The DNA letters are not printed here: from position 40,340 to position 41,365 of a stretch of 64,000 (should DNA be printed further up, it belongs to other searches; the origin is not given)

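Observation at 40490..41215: KaiC-like ATPase with the P-loop glycine replaced by methionine (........): likely pseudo-ATPase or altered nucleotide handling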

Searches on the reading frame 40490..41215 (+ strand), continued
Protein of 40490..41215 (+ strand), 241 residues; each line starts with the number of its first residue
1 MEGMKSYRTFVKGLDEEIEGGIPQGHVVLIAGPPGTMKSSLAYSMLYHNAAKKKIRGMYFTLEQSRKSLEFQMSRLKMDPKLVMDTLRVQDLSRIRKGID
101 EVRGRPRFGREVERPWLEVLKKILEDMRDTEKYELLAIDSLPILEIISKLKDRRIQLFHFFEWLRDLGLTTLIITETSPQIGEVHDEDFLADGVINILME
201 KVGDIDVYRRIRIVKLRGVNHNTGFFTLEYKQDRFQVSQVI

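Call 58: find_homologous_proteins(query=P0239, max_evalue=0.00001)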
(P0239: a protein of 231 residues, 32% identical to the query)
Query P0239 (231 aa): 29 proteins with E <= 0.00001 among 443 candidates.
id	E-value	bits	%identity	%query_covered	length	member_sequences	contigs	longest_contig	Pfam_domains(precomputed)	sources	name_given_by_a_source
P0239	5.8e-147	505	100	100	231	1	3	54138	PF06745.20,PF23442.2,PF13481.13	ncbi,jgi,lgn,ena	jgi:KaiC/GvpD/RAD55 family RecA-like ATPase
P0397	2.3e-47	179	44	98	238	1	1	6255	PF06745.20,PF23442.2,PF13481.13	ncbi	ncbi:MAG: ATPase domain-containing protein [Candidatus Thermoplasmatota archaeon]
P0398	2.5e-47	179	42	98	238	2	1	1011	PF06745.20,PF13481.13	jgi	jgi:circadian clock protein KaiC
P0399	1.6e-44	170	40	97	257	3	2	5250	PF06745.20,PF23442.2,PF13481.13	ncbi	-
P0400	1.9e-43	167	43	97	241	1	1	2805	PF06745.20,PF03796.22,PF23442.2,PF13481.13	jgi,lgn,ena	-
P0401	7.1e-43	165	40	97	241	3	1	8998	PF06745.20,PF03796.22,PF23442.2,PF13481.13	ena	-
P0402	1.7e-41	160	38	97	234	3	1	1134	PF06745.20,PF23442.2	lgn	-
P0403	1.2e-40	157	40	98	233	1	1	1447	PF06745.20,PF23442.2,PF13481.13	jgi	jgi:KaiC/GvpD/RAD55 family RecA-like ATPase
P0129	1.9e-39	154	34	99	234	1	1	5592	PF06745.20,PF23442.2,PF13481.13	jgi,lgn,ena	-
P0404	2.2e-38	150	38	97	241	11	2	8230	PF06745.20,PF03796.22,PF23442.2,PF13481.13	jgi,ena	-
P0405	3.2e-38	150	36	97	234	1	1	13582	PF06745.20,PF03796.22,PF23442.2,PF13481.13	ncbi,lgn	-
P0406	3.9e-37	146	38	98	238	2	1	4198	PF06745.20,PF13481.13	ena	-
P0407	6.8e-36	142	36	99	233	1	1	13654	PF06745.20,PF00154.28,PF13481.13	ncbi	-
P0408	3.6e-35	140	37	96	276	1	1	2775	PF06745.20,PF03796.22,PF23442.2,PF13481.13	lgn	-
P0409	4.4e-35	139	36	99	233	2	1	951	PF06745.20,PF03796.22,PF13481.13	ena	-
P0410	9.8e-35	138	36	99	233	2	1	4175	PF06745.20,PF13481.13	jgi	jgi:KaiC/GvpD/RAD55 family RecA-like ATPase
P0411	4.1e-34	136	35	99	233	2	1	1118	PF06745.20,PF13481.13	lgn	-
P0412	8.5e-34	135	37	99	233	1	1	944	PF06745.20,PF03796.22,PF13481.13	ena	-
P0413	1.5e-33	134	38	97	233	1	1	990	PF06745.20,PF23442.2,PF13481.13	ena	-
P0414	4.3e-33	133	36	99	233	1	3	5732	PF06745.20,PF03796.22,PF13481.13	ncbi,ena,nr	ncbi:MAG: AAA family ATPase [Thermoplasmata archaeon]|nr:AAA family ATPase [Thermoplasmata archaeon]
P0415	1.1e-32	131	36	97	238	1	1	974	PF06745.20,PF03796.22,PF00154.28,PF13481.13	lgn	-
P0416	1.6e-32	131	35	99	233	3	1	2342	PF06745.20,PF13481.13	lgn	-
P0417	1.7e-32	131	35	99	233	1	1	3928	PF06745.20,PF13481.13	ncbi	-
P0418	4.2e-32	130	35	98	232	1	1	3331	PF06745.20,PF07088.17,PF03796.22,PF23442.2,PF13481.13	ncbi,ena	-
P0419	8.1e-32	129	34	99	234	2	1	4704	PF06745.20,PF13481.13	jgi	-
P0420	5.8e-31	126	35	99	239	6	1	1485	PF06745.20,PF13481.13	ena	-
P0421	8.4e-31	125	35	93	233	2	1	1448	PF06745.20,PF03796.22,PF13481.13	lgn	-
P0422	2.2e-30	124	32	99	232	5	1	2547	PF06745.20,PF13481.13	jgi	-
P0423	2.7e-12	65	29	94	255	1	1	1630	PF06745.20,PF23442.2,PF08423.18,PF25199.2,PF13481.13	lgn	-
